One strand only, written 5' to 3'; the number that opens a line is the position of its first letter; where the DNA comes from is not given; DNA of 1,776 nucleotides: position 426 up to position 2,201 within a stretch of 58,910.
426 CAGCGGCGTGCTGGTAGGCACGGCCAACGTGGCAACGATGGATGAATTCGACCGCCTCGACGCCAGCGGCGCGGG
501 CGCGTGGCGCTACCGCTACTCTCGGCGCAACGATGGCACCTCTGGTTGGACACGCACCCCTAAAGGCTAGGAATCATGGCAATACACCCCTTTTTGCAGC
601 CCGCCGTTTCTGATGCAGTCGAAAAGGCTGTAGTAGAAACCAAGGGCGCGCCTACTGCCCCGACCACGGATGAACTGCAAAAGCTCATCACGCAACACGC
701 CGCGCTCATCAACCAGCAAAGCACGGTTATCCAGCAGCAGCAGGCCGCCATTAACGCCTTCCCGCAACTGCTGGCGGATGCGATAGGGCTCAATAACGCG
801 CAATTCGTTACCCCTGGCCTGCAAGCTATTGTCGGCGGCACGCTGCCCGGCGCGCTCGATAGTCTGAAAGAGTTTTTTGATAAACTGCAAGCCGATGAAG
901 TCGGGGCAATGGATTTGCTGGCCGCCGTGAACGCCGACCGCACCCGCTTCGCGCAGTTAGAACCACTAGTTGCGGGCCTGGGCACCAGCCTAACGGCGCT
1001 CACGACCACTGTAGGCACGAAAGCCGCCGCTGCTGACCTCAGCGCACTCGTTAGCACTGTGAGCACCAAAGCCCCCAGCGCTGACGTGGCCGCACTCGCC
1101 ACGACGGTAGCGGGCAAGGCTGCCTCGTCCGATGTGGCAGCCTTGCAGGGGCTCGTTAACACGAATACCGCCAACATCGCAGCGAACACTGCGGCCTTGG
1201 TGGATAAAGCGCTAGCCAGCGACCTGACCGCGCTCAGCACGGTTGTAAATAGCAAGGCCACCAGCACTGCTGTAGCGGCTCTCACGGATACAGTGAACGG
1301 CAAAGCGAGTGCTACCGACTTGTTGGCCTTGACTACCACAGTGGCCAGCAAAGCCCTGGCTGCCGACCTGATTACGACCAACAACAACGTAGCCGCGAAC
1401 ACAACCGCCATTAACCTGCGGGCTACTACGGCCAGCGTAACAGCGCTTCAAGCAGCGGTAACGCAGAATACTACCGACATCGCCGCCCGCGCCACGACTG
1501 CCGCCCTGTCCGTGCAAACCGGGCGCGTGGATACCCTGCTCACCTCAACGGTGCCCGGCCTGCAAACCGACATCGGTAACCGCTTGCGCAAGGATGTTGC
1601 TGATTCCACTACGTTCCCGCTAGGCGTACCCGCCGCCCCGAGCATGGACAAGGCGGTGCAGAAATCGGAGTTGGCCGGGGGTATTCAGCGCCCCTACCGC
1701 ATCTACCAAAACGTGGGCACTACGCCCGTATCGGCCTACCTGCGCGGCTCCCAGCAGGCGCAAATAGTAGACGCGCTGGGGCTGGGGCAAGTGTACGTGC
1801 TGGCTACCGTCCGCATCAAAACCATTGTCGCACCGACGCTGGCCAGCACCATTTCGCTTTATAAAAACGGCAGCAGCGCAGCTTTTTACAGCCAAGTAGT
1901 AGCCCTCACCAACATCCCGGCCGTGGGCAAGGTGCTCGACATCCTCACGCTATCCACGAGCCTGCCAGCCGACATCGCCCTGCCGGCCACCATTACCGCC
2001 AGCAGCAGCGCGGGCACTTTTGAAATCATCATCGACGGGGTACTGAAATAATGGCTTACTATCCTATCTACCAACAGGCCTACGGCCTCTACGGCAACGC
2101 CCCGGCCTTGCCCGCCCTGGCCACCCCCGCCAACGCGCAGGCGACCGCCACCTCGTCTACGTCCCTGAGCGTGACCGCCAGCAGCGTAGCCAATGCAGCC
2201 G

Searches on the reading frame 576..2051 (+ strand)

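Call 108: search_protein_families(library=phrogs, proteins=[window:576-2051:+], max_evalue=0.001)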
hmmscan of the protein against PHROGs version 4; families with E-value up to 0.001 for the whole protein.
window:576-2051:+ (491 aa): 2 families
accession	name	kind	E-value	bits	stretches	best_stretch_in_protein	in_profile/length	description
phrog_2824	-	head and packaging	9.2e-09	34.8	2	198-334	641-782/1151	virion structural protein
phrog_18412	-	head and packaging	3.7e-07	30.9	1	127-242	48-154/229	minor head protein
